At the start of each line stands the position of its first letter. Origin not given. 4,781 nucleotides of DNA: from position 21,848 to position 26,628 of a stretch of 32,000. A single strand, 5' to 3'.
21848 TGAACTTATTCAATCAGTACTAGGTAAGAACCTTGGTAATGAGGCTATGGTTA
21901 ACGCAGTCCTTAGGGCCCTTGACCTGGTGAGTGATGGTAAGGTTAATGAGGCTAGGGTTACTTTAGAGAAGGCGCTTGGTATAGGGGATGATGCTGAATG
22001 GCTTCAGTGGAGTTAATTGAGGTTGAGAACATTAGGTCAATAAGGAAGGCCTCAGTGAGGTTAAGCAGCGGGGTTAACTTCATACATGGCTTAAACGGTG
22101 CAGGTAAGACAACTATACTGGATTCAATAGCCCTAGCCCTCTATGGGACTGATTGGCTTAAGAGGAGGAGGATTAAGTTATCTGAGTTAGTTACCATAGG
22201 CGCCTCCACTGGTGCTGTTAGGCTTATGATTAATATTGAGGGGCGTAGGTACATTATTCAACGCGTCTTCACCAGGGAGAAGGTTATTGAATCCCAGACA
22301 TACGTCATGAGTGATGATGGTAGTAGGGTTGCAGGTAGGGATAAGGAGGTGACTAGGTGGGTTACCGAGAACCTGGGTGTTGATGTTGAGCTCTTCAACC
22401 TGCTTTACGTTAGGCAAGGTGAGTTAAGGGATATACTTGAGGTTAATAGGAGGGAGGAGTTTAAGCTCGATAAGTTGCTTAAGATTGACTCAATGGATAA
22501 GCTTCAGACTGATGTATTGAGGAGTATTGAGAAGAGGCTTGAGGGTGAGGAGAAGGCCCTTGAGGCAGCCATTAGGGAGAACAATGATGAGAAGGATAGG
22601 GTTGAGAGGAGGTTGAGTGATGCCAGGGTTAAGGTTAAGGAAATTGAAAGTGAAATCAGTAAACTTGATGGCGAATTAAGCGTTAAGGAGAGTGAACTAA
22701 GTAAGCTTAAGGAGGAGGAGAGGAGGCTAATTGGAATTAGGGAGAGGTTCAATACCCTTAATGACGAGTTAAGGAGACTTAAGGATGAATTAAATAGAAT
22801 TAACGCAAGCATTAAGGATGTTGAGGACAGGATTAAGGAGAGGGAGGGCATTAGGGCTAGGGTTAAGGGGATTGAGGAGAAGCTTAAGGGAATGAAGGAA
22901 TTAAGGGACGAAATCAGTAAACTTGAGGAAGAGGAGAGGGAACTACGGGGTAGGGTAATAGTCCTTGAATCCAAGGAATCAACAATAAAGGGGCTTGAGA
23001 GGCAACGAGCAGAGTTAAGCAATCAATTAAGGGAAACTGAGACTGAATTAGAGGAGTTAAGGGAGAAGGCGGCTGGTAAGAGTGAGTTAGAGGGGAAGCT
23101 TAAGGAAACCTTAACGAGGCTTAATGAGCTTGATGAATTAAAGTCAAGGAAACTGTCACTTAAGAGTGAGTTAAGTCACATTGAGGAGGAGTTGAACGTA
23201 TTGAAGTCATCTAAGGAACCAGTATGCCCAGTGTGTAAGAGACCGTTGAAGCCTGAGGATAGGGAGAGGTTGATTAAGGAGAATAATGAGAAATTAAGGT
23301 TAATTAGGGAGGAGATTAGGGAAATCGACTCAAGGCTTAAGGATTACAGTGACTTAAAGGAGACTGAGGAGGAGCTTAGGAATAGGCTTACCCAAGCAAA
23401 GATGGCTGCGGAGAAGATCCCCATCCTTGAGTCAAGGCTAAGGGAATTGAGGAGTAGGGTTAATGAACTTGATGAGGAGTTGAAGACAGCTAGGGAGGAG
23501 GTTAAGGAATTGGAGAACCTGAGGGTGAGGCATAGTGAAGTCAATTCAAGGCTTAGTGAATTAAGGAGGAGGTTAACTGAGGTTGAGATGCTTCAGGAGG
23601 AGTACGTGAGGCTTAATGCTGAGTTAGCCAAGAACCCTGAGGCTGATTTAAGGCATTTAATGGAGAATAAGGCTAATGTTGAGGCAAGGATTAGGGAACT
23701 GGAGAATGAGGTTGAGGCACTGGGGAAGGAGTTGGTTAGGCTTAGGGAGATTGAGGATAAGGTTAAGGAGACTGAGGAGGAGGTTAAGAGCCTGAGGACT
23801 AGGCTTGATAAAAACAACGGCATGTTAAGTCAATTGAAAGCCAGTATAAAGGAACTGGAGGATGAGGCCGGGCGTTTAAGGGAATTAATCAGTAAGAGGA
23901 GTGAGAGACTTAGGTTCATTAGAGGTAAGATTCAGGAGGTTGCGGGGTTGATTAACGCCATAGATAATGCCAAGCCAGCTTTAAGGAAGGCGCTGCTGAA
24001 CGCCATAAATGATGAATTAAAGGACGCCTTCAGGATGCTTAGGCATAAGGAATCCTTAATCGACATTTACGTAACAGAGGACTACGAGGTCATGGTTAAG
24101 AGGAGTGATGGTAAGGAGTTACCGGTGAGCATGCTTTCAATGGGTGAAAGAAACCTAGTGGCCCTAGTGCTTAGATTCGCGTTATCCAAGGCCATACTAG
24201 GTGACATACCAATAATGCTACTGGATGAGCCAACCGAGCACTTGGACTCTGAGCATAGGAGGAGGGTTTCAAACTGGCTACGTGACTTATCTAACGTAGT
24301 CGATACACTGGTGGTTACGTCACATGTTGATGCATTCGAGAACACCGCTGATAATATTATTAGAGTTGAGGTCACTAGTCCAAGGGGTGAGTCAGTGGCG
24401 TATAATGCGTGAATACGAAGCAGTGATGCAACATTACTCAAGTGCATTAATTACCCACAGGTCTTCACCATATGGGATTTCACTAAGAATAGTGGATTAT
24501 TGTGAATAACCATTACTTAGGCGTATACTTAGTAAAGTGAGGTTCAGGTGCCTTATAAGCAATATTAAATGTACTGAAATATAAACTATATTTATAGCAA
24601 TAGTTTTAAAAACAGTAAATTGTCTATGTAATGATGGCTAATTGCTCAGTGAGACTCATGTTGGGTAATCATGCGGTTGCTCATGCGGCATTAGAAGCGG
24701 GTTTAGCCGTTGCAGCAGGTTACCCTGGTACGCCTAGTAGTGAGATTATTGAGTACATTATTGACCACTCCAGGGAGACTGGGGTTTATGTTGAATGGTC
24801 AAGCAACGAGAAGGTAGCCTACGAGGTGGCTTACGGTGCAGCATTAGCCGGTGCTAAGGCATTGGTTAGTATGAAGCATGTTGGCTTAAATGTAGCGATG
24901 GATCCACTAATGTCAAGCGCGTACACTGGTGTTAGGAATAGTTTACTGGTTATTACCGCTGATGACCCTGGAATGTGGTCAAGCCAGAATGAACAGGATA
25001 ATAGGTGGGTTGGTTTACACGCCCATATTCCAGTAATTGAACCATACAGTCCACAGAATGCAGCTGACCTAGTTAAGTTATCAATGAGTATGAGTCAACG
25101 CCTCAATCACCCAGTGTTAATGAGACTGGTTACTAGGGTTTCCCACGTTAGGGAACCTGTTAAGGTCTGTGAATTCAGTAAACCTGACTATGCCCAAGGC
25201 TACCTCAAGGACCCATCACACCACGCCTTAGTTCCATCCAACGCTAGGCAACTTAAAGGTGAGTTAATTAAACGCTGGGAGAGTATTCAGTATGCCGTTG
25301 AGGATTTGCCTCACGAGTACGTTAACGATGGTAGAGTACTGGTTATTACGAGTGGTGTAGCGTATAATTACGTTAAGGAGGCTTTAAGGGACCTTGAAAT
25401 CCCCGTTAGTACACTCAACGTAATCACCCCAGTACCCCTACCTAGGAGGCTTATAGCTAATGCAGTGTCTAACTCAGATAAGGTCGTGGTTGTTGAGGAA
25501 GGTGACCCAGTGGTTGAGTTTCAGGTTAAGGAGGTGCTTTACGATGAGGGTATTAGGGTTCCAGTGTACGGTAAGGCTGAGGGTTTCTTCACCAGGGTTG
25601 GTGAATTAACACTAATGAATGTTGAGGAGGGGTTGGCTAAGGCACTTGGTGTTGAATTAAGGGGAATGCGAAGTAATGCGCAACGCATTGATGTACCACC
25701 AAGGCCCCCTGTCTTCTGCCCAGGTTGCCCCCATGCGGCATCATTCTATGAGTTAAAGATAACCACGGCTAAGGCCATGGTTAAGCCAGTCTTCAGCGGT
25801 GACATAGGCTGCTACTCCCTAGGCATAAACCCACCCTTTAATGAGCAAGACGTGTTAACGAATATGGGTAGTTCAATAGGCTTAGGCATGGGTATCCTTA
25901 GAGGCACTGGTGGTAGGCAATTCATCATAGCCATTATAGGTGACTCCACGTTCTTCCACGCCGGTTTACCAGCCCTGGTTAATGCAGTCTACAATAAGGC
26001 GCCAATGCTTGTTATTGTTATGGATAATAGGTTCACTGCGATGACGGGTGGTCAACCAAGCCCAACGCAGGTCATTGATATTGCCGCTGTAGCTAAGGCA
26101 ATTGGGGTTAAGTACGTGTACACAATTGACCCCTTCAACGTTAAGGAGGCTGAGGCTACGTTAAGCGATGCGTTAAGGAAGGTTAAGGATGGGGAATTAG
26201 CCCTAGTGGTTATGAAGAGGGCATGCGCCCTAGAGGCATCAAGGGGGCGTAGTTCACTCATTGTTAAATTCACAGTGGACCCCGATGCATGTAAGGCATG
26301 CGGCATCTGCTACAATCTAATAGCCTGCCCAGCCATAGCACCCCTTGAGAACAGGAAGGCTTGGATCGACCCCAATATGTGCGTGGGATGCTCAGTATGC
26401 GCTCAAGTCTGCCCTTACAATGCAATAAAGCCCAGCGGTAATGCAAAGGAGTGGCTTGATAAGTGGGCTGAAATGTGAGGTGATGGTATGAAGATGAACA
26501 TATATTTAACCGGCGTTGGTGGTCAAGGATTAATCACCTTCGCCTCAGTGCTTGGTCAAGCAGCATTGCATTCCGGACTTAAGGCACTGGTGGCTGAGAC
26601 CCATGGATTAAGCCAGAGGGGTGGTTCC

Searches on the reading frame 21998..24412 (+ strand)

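Call 46: search_protein_families(library=pfam, proteins=[window:21998-24412:+], max_evalue=0.0001)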
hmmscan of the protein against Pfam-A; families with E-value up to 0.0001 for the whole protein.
window:21998-24412:+ (804 aa): 8 families
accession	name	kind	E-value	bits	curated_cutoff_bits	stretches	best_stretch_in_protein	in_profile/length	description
PF13476.12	AAA_23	-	5.9e-22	79.7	27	1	7-227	2-200/201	AAA domain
PF02463.25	SMC_N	-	7.6e-17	61.9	40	2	4-84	2-89/220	RecF/RecN/SMC N terminal domain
PF04423.19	Rad50_zn_hook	-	7.2e-12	45.4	24.3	1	388-440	1-52/52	Rad50 zinc hook motif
PF05531.17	NPV_P10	-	3.7e-09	37.4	29.8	0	559-611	14-66/75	Nucleopolyhedrovirus P10 protein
PF13175.12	AAA_15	-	5.9e-09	36.4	32.1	0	7-393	6-266/374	AAA ATPase domain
PF13304.12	AAA_21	-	2.2e-08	34.9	27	1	611-776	187-298/304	AAA domain, putative AbiEii toxin, Type IV TA system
PF13166.12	AAA_13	-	1.3e-07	31.1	36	0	519-765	285-555/713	AAA domain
PF25762.1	HAUS1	-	4.2e-05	23.9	40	1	581-654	115-188/236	HAUS augmin-like complex subunit 1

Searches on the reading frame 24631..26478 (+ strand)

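Call 46: search_protein_families(library=pfam, proteins=[window:24631-26478:+], max_evalue=0.0001)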
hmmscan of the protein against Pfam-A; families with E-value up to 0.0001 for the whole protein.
window:24631-26478:+ (615 aa): 7 families
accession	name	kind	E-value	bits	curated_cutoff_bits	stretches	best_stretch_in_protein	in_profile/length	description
PF02775.26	TPP_enzyme_C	-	2.8e-19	69.9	21.9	1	391-523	1-146/151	Thiamine pyrophosphate enzyme, C-terminal TPP binding domain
PF00037.32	Fer4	-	3.6e-11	42.8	21.1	1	578-600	2-24/24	4Fe-4S binding domain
PF01855.24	POR_N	-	4.9e-11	43.3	27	1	18-181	1-169/231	Pyruvate flavodoxin/ferredoxin oxidoreductase, thiamine diP-bdg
PF12797.12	Fer4_2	-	2.9e-07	30.4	24.5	0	576-596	2-22/22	4Fe-4S binding domain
PF02776.23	TPP_enzyme_N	-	6.2e-06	26.4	26.8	0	12-121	3-109/119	Thiamine pyrophosphate enzyme, N-terminal TPP binding domain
PF12837.12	Fer4_6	-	2e-05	24.8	25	1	579-599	4-24/24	4Fe-4S binding domain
PF14697.11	Fer4_21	-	3.1e-05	24.4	35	1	549-600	3-58/59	4Fe-4S dicluster domain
